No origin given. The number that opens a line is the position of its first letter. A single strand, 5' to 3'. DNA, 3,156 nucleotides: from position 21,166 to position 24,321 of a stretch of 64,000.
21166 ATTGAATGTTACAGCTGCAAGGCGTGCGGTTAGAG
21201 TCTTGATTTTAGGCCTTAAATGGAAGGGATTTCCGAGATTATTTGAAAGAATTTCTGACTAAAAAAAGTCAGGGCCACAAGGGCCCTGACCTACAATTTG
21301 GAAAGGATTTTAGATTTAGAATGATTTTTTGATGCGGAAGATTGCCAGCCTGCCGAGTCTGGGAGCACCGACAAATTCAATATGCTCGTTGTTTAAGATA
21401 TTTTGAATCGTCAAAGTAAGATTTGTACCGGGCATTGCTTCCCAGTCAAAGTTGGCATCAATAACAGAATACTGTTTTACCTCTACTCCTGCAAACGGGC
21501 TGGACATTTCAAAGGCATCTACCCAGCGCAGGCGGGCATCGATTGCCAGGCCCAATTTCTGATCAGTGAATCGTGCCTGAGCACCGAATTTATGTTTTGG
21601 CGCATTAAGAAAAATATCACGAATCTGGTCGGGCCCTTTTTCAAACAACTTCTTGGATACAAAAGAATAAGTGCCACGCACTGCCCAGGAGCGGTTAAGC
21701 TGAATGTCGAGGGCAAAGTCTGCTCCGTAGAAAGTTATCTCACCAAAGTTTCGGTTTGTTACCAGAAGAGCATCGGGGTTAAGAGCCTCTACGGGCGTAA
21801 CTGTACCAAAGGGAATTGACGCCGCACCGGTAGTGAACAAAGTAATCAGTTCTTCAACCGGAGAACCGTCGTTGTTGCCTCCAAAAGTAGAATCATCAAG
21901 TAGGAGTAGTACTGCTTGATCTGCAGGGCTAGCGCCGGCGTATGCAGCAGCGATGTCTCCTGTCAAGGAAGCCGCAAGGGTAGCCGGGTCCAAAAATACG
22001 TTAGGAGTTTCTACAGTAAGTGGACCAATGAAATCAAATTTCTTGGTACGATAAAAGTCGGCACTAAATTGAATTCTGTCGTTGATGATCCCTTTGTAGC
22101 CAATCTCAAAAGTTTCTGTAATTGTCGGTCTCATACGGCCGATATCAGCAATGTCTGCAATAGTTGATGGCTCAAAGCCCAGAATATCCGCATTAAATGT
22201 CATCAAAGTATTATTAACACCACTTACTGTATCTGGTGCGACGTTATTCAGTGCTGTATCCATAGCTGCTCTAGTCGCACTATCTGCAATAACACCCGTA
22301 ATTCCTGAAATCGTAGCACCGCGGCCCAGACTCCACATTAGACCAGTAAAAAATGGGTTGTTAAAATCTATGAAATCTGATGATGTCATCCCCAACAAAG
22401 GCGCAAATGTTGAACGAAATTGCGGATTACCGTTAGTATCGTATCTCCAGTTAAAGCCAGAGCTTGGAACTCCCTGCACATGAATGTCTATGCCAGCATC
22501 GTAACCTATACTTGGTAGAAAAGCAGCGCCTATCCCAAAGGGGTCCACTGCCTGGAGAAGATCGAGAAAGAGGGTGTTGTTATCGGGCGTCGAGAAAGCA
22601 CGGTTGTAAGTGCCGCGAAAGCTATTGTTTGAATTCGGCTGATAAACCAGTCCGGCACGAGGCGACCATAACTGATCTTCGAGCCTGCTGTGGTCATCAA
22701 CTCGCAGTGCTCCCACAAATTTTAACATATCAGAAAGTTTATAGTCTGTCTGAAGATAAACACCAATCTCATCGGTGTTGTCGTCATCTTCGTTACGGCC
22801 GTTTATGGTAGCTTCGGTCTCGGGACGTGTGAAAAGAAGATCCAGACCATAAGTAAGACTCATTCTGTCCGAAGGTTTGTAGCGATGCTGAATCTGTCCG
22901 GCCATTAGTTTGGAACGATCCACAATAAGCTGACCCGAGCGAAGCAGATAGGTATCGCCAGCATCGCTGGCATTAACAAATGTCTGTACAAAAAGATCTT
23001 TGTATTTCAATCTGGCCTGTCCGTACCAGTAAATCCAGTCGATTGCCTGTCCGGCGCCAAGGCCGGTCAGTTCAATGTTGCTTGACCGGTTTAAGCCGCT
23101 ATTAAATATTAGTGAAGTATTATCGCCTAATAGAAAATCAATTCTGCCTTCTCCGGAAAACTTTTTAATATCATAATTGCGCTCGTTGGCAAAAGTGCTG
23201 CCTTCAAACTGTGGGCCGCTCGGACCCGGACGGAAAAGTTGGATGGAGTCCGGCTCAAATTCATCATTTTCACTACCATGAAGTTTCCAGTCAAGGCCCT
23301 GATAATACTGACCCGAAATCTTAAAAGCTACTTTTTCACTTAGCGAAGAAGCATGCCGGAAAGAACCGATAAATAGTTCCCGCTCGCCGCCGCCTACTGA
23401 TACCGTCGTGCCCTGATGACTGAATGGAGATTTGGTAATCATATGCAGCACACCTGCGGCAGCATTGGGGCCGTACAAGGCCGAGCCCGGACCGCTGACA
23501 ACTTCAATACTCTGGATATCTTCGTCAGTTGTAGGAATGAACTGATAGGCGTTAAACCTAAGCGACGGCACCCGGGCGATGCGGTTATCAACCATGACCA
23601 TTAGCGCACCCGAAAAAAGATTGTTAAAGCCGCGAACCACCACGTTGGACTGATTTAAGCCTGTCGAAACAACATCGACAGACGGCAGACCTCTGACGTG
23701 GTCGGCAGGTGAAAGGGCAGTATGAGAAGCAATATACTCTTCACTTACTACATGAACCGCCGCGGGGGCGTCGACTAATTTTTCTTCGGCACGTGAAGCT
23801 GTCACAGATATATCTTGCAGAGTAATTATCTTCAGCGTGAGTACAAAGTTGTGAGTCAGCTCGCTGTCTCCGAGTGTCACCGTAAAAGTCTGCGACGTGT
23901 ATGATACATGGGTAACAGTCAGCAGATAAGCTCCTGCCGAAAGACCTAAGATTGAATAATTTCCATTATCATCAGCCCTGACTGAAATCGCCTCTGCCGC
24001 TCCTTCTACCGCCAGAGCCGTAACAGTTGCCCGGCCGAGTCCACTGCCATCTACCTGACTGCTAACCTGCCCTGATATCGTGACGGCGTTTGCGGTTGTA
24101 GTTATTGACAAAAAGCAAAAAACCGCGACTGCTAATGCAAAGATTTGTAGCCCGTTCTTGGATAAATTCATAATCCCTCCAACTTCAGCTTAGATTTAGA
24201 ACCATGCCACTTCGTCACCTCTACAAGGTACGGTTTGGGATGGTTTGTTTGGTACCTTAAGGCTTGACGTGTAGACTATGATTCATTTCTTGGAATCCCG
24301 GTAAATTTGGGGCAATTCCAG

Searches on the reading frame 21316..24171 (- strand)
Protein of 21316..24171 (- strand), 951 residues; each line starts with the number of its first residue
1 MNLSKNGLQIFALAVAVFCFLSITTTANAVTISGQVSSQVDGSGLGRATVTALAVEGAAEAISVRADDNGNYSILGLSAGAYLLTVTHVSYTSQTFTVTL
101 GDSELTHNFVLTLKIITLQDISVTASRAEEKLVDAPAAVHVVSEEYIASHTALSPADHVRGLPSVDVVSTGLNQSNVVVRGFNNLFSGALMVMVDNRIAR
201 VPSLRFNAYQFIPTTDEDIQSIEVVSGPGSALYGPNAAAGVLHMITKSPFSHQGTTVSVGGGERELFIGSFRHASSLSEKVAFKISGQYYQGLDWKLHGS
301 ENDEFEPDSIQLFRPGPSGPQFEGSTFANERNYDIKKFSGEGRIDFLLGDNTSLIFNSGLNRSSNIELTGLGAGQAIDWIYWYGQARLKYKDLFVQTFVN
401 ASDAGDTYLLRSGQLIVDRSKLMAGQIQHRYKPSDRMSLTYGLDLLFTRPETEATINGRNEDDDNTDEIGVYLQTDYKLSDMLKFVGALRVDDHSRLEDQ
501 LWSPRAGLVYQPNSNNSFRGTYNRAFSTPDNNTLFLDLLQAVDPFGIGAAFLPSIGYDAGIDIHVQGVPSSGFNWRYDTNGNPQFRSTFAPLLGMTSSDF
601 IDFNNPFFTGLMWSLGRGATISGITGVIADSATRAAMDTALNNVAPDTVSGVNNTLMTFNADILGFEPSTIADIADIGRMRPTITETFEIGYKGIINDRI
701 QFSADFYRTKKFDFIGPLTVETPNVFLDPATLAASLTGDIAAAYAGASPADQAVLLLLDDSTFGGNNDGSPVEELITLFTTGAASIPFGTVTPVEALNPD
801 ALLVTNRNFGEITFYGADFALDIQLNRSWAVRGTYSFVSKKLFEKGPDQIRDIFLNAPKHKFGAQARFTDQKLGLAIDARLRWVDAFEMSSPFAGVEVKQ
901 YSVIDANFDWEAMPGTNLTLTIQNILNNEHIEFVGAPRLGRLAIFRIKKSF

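Call 70: search_protein_families(library=pfam, proteins=[window:21316-24171:-], max_evalue=0.00001)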
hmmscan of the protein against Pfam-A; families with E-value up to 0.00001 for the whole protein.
window:21316-24171:- (951 aa): 4 families
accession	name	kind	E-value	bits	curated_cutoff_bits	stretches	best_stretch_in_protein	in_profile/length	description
PF00593.30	TonB_dep_Rec_b-barrel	-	1.5e-26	94.7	27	2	351-554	60-254/436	TonB dependent receptor-like, beta-barrel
PF07715.20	Plug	-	2.6e-17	63.7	23.9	1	132-241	2-107/107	TonB-dependent Receptor Plug Domain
PF13620.12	CarboxypepD_reg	-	3.9e-12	46.8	32.3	1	31-112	1-82/82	Carboxypeptidase regulatory-like domain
PF13715.12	CarbopepD_reg_2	-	2.8e-08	34.1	32.2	1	32-122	1-87/88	CarboxypepD_reg-like domain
